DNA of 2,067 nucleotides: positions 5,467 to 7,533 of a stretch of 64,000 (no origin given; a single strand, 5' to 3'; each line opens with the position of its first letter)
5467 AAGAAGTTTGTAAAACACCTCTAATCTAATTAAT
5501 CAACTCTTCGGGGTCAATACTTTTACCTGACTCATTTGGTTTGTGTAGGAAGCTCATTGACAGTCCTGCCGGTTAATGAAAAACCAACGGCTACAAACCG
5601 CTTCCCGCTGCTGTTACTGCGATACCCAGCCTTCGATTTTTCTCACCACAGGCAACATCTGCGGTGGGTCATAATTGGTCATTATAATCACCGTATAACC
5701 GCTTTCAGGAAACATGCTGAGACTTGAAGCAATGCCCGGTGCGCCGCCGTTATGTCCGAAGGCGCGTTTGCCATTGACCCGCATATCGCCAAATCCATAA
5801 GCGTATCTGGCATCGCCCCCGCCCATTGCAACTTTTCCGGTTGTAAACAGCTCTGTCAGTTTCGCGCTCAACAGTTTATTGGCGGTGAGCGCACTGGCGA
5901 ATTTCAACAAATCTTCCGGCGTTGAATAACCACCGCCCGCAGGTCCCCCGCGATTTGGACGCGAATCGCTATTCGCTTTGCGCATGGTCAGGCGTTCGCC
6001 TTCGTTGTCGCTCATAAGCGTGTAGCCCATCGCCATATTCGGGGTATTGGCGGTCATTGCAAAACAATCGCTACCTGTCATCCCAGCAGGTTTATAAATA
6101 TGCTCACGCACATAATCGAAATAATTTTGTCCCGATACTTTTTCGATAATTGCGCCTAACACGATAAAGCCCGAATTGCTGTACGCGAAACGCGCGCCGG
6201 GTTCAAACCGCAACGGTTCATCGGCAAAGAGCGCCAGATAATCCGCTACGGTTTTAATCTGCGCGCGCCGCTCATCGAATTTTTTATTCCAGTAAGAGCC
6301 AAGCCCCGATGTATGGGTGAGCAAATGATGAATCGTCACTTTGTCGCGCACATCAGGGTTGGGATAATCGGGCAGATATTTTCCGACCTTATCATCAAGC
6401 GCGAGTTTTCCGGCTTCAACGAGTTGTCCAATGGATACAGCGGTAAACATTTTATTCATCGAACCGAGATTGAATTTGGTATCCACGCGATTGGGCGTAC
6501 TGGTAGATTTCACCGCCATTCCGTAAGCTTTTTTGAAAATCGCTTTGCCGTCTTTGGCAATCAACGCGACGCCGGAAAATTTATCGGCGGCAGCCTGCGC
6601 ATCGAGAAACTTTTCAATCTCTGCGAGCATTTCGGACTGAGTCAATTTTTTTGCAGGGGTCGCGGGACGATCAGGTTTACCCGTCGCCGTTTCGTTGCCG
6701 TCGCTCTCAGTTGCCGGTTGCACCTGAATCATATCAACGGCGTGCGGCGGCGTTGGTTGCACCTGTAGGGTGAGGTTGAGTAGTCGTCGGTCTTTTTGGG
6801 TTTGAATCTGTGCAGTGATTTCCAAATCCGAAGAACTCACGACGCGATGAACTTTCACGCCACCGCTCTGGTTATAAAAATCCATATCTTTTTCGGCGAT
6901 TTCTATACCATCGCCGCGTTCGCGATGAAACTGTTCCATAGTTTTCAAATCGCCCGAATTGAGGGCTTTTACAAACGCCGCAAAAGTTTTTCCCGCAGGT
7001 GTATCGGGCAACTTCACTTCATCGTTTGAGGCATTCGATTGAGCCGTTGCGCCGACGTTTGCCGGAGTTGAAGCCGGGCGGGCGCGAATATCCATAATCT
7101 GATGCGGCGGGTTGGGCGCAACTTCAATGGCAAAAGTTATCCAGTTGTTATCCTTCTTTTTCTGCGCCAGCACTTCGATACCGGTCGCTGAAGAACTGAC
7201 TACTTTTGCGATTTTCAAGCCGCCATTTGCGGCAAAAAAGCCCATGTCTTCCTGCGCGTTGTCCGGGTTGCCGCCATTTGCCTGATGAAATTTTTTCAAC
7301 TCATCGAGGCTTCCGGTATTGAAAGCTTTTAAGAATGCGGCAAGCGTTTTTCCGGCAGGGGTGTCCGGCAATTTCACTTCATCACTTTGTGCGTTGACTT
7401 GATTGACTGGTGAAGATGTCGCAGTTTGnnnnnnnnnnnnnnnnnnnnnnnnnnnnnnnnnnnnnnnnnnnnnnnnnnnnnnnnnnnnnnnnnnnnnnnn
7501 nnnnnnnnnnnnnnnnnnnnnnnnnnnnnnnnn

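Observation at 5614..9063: Unusual secreted fusion: S41 peptidase + two repeat domains + beta-lactamase-fold hydrolase, with a stand-alone paralog of the repeat domain next door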

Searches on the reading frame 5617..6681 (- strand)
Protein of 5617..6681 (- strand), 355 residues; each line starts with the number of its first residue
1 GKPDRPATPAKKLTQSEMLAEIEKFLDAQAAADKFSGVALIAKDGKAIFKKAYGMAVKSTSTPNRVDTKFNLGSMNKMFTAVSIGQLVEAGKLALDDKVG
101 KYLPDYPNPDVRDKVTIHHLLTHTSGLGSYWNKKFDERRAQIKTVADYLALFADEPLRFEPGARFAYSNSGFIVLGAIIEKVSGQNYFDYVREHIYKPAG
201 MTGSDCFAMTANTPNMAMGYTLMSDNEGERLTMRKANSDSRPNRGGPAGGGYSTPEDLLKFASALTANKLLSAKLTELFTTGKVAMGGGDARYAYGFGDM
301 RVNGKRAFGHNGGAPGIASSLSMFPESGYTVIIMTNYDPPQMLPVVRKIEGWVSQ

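Call 19: search_solved_structures(query=window:5617-6681:-, max_evalue=0.001, show_alignments=2)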
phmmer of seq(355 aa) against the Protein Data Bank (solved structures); distinct sequences matched with E-value up to 0.001: 148 (the best 60 are shown).
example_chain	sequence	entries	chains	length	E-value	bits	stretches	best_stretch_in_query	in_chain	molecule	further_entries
3tg9_A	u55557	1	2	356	5.8e-46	160.5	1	34-338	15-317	Penicillin-binding protein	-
4y7p_A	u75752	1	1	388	3.7e-34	121.7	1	35-319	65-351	Alkaline D-peptidase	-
2qmi_A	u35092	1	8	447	1.9e-32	116.1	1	21-337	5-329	Pbp related beta-lactamase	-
9s7k_A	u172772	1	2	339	4.9e-31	111.4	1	38-320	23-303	D-alanyl-D-alanine carboxypeptidase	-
7spn_A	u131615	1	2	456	2.7e-29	105.7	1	37-339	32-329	IS11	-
7v21_A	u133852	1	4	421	3.4e-28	102.1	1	38-265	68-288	Serine beta-lactamase-like protein LACTB, mitochondrial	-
1ci8_A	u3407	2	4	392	1.9e-25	93.1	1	16-235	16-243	PROTEIN (CARBOXYLESTERASE)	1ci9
7v1y_A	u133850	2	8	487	2.8e-25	92.5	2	38-140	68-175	Serine beta-lactamase-like protein LACTB, mitochondrial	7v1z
7ulw_A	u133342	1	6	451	3.4e-25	92.2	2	143-265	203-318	Serine beta-lactamase-like protein LACTB, mitochondrial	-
3wwx_A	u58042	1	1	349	9.3e-25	90.8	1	60-331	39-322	S12 family peptidase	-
1sde_A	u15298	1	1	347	2.5e-24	89.4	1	38-317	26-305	D-alanyl-D-alanine carboxypeptidase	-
1cef_A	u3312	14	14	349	2.5e-24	89.4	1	38-317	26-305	D-ALANYL-D-ALANINE CARBOXYPEPTIDASE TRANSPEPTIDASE | D-ALANYL-D-ALANINE CARBOXYPEPTIDASE | D-alanyl-D-alanine carboxypeptidase precursor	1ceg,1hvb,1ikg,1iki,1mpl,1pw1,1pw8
8agr_A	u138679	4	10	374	9.7e-23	84.2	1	33-337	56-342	Beta-lactamase family protein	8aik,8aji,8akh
4gdn_A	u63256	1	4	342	1.5e-22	83.5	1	18-339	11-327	Protein flp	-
9sn1_A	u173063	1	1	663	6.3e-22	81.5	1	42-303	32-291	Beta-lactamase family protein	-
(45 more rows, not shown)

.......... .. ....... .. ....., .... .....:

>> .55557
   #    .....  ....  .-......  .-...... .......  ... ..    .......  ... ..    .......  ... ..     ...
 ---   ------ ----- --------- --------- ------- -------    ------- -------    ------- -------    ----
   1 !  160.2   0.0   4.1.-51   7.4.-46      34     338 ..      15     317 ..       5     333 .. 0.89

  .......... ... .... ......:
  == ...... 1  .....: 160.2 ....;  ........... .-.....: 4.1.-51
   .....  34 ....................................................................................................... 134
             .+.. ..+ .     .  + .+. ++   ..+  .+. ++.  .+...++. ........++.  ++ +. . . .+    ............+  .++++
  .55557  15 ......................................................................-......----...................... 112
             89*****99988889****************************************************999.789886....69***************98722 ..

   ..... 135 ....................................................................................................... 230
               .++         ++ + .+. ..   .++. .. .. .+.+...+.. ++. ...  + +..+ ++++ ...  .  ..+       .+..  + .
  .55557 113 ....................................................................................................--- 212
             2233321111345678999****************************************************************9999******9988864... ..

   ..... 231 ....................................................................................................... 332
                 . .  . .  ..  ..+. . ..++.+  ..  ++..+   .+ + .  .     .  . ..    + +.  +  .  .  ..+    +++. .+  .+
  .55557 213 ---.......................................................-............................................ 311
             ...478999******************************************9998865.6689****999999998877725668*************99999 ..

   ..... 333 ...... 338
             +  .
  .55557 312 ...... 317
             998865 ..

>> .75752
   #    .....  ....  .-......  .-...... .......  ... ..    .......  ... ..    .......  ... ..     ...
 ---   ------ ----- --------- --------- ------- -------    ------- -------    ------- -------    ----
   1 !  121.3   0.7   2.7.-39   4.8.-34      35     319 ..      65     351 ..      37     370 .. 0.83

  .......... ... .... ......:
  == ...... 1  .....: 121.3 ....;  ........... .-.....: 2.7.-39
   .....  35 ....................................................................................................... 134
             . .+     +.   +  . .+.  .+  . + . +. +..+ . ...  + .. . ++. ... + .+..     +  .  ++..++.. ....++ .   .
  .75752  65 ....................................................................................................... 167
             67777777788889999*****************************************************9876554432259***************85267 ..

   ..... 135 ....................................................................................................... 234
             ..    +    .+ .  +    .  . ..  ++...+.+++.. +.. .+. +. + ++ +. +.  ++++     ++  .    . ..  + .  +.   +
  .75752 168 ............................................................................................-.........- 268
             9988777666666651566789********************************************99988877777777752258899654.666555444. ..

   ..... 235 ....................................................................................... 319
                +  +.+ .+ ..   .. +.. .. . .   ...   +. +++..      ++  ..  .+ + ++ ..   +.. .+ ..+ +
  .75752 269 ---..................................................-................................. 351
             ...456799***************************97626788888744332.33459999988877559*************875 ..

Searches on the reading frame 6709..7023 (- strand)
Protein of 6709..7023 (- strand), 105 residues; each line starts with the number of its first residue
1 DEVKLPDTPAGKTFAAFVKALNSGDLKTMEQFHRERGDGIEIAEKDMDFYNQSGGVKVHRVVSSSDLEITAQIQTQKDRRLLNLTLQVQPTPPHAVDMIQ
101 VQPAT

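Call 7: search_protein_families(library=pfam, proteins=[window:6709-7023:-], max_evalue=10)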
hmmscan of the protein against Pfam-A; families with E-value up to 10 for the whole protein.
seq(105 aa): 1 family
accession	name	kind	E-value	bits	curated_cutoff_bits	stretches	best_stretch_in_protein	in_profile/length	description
PF05223.17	MecA_N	-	0.03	15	22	1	10-47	2-38/117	NTF2-like N-terminal transpeptidase domain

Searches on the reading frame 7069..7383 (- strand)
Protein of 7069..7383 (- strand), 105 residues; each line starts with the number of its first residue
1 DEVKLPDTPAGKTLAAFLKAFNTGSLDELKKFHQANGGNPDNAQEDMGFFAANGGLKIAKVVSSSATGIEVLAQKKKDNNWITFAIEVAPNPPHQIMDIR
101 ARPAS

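Call 7: search_protein_families(library=pfam, proteins=[window:7069-7383:-], max_evalue=10)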
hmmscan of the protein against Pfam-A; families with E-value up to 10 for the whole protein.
seq(105 aa): 0 families

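Call 10: find_homologous_proteins(query=A1, max_evalue=0.001)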
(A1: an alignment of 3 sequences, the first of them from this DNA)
Query A1 (3 sequences) (105 aa, profile of the alignment): 44 proteins with E <= 0.001 among 146 candidates.
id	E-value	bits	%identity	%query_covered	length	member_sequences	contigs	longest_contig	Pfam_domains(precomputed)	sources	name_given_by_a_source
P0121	3.6e-53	196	58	99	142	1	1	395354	-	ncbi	ncbi:MAG: hypothetical protein AB1757_04005 [Acidobacteriota bacterium]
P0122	6.2e-45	169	52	98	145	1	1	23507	-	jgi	jgi:hypothetical protein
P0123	7.9e-45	169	53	97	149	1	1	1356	-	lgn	-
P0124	1.9e-44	168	51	98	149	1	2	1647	-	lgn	-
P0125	1.1e-43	165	51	96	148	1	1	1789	-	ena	-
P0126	1.2e-43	165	51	98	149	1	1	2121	-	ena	-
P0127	3.5e-43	164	51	99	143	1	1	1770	-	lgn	-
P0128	5.8e-43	163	50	98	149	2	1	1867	-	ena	-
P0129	5.5e-42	160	51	98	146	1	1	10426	-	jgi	jgi:hypothetical protein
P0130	7.4e-42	159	50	98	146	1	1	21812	-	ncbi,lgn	-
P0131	7.6e-42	159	50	98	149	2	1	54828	-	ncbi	-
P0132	2.4e-41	158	49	97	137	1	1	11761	-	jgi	jgi:hypothetical protein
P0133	2.7e-41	158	49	99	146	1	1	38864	-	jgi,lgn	jgi:hypothetical protein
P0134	4.7e-41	157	50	99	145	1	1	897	-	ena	-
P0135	1.8e-40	155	48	99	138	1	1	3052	-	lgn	-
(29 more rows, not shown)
